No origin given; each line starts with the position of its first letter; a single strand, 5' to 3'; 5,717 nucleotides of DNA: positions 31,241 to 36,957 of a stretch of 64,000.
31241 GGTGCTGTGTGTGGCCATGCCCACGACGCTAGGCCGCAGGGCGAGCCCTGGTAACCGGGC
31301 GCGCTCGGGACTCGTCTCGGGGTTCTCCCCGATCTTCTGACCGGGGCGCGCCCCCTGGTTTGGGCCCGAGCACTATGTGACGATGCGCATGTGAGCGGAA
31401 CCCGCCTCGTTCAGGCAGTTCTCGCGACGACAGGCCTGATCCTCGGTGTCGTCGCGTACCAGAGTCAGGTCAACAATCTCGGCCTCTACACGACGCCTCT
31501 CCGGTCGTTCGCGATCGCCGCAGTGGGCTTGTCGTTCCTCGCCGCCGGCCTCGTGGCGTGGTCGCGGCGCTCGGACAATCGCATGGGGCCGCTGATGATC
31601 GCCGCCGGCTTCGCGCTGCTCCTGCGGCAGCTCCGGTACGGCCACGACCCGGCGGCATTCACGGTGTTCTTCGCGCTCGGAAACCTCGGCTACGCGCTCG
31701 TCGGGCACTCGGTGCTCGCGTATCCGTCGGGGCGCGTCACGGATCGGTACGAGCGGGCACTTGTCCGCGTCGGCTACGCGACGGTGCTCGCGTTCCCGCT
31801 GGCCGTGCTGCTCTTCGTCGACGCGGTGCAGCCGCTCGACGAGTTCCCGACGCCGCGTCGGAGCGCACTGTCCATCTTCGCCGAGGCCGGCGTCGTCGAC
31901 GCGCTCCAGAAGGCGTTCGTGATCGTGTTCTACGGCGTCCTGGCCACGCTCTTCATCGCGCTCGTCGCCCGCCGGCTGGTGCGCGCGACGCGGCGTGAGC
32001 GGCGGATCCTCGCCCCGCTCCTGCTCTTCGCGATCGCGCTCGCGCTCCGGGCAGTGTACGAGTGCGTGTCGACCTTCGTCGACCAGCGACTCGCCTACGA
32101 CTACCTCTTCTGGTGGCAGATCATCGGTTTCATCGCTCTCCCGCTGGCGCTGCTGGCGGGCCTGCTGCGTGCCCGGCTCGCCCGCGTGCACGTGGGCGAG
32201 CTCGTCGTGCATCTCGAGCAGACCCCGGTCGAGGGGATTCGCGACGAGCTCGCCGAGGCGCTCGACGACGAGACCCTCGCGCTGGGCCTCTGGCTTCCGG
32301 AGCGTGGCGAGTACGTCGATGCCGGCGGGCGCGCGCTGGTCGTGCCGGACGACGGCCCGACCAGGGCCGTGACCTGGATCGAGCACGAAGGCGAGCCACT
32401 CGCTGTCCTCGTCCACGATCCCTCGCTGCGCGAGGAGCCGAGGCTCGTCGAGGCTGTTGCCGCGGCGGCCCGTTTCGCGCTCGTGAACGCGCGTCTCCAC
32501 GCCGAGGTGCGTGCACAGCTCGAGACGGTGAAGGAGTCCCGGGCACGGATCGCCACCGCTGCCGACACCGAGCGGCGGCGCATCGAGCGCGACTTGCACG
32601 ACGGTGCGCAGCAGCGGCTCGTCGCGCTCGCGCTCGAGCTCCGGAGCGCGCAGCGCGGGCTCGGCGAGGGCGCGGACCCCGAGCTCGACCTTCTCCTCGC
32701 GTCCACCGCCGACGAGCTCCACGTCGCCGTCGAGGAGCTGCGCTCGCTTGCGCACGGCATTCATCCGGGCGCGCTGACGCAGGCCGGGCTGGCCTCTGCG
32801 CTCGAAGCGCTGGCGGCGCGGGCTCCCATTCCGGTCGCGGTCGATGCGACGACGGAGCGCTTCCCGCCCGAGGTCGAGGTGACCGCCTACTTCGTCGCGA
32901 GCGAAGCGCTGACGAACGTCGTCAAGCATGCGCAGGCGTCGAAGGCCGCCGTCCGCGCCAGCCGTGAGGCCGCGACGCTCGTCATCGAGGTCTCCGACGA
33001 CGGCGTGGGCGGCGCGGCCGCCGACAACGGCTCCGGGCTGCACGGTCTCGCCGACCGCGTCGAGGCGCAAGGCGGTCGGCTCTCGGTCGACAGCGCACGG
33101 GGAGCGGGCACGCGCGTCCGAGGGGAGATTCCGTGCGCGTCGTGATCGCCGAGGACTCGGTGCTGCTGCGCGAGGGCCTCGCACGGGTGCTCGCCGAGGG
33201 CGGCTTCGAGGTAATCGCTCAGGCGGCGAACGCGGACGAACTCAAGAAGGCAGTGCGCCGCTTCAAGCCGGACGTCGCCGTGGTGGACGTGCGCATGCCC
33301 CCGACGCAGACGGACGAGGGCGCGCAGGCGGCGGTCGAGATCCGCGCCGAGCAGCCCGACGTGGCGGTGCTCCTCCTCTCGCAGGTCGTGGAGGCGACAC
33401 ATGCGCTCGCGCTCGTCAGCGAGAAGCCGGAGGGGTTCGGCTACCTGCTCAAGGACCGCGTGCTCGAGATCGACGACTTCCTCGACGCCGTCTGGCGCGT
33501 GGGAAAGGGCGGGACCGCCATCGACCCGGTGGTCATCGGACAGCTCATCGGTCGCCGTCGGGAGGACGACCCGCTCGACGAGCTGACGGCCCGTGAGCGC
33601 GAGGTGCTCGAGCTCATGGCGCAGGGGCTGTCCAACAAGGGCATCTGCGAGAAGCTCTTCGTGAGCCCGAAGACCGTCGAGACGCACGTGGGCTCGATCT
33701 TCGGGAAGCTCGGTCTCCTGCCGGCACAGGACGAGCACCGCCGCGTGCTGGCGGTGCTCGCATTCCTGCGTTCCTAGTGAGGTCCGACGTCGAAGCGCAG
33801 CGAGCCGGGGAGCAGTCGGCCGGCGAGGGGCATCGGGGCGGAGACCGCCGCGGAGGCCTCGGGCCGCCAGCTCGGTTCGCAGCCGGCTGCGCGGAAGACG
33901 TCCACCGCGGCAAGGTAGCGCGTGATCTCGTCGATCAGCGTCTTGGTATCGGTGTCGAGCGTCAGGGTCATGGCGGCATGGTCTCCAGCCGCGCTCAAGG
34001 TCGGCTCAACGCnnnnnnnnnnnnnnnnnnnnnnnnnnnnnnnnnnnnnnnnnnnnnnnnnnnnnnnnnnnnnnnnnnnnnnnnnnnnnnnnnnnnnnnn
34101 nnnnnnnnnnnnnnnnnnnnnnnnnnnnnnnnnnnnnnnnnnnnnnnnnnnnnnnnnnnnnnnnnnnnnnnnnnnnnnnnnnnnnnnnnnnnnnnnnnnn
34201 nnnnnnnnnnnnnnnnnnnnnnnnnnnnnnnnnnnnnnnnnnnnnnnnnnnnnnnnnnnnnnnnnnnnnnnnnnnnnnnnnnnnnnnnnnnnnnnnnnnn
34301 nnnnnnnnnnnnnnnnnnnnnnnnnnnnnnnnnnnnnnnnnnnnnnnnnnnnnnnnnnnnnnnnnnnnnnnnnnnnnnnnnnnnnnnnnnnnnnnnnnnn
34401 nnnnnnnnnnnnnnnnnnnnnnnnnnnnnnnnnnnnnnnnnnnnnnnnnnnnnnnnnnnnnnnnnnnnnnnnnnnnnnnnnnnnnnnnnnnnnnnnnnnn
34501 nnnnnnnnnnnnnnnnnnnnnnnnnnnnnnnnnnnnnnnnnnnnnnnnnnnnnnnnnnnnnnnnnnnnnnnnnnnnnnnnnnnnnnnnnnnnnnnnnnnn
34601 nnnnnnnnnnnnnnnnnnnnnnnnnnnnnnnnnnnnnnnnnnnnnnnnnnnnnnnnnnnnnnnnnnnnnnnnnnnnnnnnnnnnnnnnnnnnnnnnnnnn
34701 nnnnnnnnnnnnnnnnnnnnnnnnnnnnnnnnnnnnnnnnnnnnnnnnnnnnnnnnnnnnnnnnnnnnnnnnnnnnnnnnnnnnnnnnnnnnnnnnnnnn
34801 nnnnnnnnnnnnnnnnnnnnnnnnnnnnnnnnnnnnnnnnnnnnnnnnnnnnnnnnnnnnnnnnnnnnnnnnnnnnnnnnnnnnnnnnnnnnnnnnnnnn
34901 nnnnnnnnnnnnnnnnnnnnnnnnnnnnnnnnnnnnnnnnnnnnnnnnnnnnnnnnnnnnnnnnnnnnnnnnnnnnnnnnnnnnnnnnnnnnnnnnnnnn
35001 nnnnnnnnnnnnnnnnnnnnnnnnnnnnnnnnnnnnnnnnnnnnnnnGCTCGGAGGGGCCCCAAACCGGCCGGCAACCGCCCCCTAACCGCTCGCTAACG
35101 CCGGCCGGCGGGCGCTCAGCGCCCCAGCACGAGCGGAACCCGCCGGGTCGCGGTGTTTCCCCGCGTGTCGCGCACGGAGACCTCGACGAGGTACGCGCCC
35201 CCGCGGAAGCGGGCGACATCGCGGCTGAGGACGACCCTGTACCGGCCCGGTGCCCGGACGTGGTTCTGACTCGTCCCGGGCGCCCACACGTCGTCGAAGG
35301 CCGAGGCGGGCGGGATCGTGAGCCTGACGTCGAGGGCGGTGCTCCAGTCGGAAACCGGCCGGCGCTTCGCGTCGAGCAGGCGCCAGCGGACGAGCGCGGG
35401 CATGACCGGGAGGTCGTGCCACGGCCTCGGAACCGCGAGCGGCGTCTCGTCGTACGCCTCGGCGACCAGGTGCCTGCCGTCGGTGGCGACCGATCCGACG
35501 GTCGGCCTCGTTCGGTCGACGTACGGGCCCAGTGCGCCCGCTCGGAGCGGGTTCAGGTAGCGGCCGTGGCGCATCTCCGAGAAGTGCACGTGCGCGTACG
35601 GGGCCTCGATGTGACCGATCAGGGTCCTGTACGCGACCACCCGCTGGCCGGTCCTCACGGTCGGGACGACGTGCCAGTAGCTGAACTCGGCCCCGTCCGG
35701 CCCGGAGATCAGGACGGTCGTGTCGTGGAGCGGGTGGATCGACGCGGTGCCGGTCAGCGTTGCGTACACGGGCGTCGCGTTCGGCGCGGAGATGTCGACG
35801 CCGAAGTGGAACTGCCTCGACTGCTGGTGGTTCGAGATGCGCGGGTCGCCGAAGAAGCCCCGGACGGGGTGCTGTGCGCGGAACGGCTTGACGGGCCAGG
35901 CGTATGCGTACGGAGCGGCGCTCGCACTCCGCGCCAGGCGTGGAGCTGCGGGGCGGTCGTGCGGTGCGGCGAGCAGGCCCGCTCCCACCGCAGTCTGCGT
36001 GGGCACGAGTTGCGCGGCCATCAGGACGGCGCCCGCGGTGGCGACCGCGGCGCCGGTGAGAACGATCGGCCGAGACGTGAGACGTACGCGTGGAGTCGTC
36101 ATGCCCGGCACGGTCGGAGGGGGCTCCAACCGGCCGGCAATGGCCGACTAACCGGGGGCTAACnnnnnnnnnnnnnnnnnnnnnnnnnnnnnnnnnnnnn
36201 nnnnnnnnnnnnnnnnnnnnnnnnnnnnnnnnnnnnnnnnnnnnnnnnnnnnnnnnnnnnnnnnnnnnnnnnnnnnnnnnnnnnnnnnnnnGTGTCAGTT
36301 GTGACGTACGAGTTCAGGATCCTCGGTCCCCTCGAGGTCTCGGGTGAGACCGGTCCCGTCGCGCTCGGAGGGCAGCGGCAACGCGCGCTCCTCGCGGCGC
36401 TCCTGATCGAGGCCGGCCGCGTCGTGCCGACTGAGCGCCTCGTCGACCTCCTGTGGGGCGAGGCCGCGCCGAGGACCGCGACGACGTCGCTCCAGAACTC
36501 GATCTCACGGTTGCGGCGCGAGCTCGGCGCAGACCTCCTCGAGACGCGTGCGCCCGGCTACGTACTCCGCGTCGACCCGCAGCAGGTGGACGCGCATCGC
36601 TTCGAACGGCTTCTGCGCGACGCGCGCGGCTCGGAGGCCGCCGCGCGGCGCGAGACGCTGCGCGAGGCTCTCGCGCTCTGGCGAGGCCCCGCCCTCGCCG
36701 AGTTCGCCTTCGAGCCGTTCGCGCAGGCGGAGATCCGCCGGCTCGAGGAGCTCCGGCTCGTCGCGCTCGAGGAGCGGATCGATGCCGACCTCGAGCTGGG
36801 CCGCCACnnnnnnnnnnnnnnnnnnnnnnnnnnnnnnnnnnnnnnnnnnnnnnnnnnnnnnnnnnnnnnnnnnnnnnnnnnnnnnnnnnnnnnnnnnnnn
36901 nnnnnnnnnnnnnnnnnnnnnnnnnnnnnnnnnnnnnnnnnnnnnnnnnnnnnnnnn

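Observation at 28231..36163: Second heptad family (GTTAGCS) in arrays of three or four at strict 11-bp phase upstream of the peptide mini-gene and both M23 peptidases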

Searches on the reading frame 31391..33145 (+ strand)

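Call 6: search_protein_families(library=pfam, proteins=[window:31391-33145:+], max_evalue=0.01)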
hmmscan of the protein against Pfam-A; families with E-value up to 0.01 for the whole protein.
window:31391-33145:+ (584 aa): 3 families
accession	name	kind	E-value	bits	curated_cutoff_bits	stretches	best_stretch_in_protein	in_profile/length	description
PF07730.19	HisKA_3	-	2.2e-10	41.4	24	1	394-462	1-68/68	Histidine kinase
PF02518.31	HATPase_c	-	6.1e-08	33.5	26.4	1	497-581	4-108/111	Histidine kinase-, DNA gyrase B-, and HSP90-like ATPase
PF13581.12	HATPase_c_2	-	0.00032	21.1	27.4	1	491-541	24-78/127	Histidine kinase-like ATPase domain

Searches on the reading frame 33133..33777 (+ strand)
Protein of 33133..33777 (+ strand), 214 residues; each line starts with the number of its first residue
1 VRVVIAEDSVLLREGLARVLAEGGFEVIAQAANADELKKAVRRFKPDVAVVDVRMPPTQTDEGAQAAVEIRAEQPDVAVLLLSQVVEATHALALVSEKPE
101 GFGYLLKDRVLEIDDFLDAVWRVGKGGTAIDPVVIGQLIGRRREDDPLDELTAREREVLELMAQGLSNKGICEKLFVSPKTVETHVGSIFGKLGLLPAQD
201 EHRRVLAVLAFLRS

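Call 6: search_protein_families(library=pfam, proteins=[window:33133-33777:+], max_evalue=0.01)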
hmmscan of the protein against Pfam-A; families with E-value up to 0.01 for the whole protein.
window:33133-33777:+ (214 aa): 5 families
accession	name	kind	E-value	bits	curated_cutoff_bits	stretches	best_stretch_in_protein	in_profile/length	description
PF00196.25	GerE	-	1.8e-17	63.1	23.5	1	150-195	2-47/57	Bacterial regulatory proteins, luxR family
PF00072.30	Response_reg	-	1.1e-13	51.7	30.2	1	3-108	1-100/111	Response regulator receiver domain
PF08281.18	Sigma70_r4_2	-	7.9e-07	29.1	25.7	1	148-186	8-47/54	Sigma-70, region 4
PF13384.12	HTH_23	-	0.002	18.4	24.6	1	156-182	8-34/50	Homeodomain-like domain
PF02310.24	B12-binding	-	0.0045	17.2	32.1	1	16-81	20-86/121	B12 binding domain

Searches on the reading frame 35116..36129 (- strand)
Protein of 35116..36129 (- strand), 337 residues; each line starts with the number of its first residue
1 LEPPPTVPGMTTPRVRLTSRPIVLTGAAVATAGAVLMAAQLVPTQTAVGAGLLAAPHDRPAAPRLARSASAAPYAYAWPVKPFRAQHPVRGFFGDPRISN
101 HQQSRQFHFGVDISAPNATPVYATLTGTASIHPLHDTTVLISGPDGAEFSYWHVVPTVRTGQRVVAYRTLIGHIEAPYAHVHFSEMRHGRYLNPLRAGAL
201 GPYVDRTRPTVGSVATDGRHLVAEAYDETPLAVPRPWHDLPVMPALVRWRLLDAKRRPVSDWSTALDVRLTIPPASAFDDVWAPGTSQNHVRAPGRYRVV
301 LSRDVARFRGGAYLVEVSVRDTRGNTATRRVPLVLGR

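Call 7: search_protein_families(library=pfam, proteins=[window:35116-36129:-], max_evalue=0.01)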
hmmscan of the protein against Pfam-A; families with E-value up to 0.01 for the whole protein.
window:35116-36129:- (337 aa): 1 family
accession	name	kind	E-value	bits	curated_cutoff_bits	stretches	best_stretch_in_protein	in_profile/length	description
PF01551.29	Peptidase_M23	-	3.9e-07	30.6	28.7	1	107-194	2-96/96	Peptidase family M23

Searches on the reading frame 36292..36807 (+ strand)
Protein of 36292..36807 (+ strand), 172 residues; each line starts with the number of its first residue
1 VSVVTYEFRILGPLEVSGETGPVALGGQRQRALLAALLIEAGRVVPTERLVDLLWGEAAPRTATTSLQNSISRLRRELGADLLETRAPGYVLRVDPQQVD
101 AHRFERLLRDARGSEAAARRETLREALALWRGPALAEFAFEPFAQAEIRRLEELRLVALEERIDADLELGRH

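Call 37: search_solved_structures(query=window:36292-36807:+, show_alignments=2, max_evalue=0.00001)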
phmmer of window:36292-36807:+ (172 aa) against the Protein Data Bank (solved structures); distinct sequences matched with E-value up to 0.00001: 4.
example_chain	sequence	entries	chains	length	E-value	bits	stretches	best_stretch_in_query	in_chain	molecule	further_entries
8hvr_I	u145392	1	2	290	3.9e-21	79.1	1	7-172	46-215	Regulatory protein AfsR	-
8k60_I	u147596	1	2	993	5.7e-20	75.3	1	7-172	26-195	Regulatory protein AfsR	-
8jke_I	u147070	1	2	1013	5.9e-20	75.2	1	7-172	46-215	Regulatory protein AfsR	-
2fez_A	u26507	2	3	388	3.4e-15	59.8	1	7-171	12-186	Probable regulatory protein embR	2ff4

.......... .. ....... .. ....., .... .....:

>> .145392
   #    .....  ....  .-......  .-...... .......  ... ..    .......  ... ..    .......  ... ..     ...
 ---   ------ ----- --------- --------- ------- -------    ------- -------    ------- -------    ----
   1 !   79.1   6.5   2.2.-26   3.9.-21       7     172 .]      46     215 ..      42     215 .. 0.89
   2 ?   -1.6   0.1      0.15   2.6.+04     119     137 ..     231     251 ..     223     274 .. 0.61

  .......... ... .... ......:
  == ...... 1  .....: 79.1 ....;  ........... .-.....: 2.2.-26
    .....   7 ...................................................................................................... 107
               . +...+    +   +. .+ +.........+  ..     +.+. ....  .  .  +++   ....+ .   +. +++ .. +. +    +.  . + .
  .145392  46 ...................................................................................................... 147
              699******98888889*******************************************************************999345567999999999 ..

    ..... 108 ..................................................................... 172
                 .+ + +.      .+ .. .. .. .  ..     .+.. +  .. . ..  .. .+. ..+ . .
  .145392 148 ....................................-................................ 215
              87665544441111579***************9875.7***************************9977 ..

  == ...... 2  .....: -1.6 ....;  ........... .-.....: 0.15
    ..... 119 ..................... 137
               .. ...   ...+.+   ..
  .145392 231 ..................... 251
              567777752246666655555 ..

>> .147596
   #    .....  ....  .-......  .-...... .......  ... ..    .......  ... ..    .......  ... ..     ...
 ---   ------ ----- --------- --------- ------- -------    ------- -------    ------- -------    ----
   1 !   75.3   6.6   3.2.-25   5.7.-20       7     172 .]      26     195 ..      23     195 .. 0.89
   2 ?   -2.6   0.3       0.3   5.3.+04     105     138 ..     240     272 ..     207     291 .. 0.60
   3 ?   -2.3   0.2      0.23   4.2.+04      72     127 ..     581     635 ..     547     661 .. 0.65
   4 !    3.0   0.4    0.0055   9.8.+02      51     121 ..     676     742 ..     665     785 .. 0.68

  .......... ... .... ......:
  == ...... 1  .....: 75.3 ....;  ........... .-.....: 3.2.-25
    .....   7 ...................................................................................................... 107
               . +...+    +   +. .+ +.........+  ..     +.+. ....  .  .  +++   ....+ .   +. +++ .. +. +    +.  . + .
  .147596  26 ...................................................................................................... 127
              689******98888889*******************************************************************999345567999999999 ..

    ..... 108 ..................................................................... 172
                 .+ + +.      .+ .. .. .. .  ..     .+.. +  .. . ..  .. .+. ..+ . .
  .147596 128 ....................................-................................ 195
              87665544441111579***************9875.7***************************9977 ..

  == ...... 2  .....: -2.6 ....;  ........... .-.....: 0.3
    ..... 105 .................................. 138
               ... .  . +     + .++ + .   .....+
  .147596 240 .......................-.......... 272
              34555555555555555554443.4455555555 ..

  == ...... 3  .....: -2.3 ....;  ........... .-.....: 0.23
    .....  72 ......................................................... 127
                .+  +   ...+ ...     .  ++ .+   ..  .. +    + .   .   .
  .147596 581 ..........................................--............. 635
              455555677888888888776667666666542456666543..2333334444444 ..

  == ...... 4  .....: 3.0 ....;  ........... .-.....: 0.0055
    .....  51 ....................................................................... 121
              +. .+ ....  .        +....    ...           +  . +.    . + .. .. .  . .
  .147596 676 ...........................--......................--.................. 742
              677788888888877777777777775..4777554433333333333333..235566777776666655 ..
